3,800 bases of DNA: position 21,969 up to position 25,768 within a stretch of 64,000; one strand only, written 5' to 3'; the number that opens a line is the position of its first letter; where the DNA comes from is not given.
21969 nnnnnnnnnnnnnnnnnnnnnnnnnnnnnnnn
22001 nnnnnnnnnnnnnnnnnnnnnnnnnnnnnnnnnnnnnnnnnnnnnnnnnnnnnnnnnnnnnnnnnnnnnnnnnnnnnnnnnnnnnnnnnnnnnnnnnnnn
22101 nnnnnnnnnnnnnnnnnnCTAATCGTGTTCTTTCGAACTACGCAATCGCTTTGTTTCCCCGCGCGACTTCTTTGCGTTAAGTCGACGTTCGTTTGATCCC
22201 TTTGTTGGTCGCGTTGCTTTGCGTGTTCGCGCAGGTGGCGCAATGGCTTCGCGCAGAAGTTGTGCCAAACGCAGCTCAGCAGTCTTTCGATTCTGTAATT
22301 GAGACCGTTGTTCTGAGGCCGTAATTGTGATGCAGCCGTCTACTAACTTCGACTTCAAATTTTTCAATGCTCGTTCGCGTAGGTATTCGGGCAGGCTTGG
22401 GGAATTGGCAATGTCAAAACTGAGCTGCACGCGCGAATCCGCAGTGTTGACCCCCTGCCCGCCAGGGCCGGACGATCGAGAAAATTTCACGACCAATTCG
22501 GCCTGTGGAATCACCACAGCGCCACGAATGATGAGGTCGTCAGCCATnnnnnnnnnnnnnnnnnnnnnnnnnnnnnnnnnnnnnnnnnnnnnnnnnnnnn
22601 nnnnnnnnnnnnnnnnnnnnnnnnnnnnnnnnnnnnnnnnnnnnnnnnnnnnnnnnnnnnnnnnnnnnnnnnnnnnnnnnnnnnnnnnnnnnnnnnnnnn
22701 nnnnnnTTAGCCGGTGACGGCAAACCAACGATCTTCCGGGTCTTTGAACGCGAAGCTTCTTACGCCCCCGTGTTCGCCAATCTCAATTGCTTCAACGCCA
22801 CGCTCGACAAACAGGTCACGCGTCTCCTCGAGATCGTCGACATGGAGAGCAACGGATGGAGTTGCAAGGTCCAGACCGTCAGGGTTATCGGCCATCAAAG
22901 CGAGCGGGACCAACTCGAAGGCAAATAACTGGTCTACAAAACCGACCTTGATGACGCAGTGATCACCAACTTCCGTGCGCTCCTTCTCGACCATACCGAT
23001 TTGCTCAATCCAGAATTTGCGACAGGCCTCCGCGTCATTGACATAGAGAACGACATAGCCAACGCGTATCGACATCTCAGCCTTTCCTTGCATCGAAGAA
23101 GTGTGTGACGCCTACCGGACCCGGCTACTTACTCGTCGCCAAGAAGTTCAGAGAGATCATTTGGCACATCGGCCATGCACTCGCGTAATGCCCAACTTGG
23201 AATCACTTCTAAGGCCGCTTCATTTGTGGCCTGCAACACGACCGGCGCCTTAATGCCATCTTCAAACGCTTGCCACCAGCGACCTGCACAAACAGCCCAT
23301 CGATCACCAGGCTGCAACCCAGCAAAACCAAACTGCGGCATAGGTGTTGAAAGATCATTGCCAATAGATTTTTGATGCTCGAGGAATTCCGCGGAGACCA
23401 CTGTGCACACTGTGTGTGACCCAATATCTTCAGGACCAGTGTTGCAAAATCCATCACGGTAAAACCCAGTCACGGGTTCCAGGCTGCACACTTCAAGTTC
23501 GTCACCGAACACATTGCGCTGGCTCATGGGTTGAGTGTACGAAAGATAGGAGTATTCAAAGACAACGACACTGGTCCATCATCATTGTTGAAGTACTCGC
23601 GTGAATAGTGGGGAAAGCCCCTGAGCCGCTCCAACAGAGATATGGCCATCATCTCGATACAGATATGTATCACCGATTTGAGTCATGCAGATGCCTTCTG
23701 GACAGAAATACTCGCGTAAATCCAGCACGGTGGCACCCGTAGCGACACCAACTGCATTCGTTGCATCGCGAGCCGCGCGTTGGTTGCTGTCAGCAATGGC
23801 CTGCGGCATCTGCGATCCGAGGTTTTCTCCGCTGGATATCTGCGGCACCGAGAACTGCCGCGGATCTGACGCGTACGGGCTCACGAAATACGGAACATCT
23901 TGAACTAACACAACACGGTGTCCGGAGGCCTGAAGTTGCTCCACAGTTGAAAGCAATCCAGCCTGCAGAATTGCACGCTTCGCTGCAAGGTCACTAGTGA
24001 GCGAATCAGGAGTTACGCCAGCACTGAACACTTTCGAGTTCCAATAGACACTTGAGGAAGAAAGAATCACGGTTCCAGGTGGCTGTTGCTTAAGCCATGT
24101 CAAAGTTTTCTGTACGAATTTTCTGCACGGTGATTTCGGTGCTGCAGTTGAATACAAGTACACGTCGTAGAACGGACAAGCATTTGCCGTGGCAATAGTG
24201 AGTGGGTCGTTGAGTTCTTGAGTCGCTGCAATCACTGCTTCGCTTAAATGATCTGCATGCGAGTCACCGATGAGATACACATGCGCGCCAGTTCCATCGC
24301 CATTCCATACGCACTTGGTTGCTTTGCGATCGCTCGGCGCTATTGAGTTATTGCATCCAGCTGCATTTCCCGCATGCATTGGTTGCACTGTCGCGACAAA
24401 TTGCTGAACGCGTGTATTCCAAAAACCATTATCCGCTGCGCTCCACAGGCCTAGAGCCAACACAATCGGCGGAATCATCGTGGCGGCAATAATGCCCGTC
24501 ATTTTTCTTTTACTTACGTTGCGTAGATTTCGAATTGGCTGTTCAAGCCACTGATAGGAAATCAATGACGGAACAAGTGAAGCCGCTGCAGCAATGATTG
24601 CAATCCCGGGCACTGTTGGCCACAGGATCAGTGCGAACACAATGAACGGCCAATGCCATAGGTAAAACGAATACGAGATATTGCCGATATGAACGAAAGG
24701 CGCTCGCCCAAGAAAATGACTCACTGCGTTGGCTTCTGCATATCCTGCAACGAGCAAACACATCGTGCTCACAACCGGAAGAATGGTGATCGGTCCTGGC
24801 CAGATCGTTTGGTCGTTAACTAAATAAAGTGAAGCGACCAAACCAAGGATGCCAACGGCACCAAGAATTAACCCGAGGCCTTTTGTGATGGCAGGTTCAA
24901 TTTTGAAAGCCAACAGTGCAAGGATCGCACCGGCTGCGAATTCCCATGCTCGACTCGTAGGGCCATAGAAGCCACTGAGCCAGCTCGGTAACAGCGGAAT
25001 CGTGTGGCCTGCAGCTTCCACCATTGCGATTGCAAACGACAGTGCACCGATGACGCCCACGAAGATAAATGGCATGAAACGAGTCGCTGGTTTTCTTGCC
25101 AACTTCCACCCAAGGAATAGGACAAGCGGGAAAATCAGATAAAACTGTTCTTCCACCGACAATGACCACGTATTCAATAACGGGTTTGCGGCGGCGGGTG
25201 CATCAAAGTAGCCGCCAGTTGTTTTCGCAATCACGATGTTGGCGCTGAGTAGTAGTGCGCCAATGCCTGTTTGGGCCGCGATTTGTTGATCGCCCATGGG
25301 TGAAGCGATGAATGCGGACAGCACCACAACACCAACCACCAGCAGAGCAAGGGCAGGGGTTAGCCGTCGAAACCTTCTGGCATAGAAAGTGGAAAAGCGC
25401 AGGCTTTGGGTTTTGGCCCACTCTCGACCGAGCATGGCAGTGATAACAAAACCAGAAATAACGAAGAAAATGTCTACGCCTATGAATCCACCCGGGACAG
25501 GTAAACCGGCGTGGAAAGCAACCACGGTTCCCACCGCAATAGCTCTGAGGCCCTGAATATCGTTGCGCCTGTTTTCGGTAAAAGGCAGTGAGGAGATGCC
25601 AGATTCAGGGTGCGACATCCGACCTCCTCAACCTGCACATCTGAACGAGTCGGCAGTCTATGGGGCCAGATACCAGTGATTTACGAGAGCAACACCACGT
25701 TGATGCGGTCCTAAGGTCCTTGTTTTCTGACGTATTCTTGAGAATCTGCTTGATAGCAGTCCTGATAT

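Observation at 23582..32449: Teichoic-acid-like polymer cluster equipped with both a sulfotransferase and a sulfatase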

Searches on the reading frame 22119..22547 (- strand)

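Call 12: search_protein_families(library=pfam, proteins=[window:22119-22547:-], max_evalue=0.0001)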
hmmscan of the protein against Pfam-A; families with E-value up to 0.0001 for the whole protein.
window:22119-22547:- (142 aa): 1 family
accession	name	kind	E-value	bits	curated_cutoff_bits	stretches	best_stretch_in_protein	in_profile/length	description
PF00472.26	RF-1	-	4e-20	72.3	35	1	11-136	5-116/116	RF-1 domain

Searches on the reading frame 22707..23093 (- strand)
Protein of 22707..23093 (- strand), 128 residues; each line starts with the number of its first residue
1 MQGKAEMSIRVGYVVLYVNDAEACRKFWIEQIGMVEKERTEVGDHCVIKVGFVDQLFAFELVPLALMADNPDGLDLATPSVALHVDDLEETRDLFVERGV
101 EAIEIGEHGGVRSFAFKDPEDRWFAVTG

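Call 4: search_protein_families(library=pfam, proteins=[window:22707-23093:-], max_evalue=0.01)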
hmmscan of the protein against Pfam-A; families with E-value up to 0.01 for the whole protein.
window:22707-23093:- (128 aa): 3 families
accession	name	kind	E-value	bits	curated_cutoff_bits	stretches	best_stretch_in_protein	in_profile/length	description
PF00903.31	Glyoxalase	-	5.1e-06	27.3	20.6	1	10-121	1-116/121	Glyoxalase/Bleomycin resistance protein/Dioxygenase superfamily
PF22632.2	BphC_D1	-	0.00054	20.2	27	1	12-41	2-31/51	Dihydroxybiphenyl dioxygenase BphC D1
PF18029.7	Glyoxalase_6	-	0.00058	20.9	23.6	1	14-126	2-105/106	Glyoxalase-like domain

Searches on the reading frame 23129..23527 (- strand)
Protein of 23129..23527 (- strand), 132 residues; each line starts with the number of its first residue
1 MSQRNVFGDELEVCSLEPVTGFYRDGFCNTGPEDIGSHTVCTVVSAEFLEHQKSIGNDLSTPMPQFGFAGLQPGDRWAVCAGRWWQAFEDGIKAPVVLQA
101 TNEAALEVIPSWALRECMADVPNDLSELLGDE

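Call 4: search_protein_families(library=pfam, proteins=[window:23129-23527:-], max_evalue=0.01)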
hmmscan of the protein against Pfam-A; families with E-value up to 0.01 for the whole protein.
window:23129-23527:- (132 aa): 1 family
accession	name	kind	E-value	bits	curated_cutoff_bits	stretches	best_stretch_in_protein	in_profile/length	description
PF09996.14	DUF2237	-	2.1e-48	163.4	25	1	4-116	1-113/115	Uncharacterized protein conserved in bacteria (DUF2237)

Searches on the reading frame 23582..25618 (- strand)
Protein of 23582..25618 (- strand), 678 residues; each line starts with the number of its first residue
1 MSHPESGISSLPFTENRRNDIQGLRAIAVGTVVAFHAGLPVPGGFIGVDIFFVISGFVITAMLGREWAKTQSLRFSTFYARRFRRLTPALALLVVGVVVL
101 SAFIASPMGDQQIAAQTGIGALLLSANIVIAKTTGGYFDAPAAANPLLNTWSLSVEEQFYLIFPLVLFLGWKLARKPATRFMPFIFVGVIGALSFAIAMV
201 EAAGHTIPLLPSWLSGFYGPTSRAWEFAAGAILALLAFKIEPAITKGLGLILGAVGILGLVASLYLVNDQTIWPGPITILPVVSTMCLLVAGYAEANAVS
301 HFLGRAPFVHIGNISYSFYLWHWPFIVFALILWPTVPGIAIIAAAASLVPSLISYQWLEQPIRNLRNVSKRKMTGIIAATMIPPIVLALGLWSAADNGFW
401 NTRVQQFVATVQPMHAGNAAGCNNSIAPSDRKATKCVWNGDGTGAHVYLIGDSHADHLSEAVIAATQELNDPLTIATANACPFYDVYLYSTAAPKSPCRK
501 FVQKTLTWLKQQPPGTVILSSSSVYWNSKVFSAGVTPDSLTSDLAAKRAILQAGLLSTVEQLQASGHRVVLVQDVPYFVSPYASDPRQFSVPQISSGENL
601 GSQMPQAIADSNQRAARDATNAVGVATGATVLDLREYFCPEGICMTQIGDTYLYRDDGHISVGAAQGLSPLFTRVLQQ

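Call 4: search_protein_families(library=pfam, proteins=[window:23582-25618:-], max_evalue=0.01)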
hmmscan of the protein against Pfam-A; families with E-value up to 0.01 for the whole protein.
window:23582-25618:- (678 aa): 2 families
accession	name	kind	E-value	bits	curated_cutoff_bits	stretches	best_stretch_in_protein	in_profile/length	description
PF19040.6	SGNH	-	5.2e-38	131.6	27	1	433-673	11-247/248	SGNH domain (fused to AT3 domains)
PF01757.29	Acyl_transf_3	-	1.7e-25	90.2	31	1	20-353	3-323/326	Acyltransferase domain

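Call 30: search_protein_families(library=ncbifam, proteins=[window:23582-25618:-], max_evalue=0.001)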
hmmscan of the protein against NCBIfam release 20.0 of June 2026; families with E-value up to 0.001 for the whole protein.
window:23582-25618:- (678 aa): 1 family
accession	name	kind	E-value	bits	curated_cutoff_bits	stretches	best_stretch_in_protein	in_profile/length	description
NF058601.1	ActlTfSucTMsmeg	equivalog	1.8e-42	145.7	1275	1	17-372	31-390/723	acetyltransferase SucT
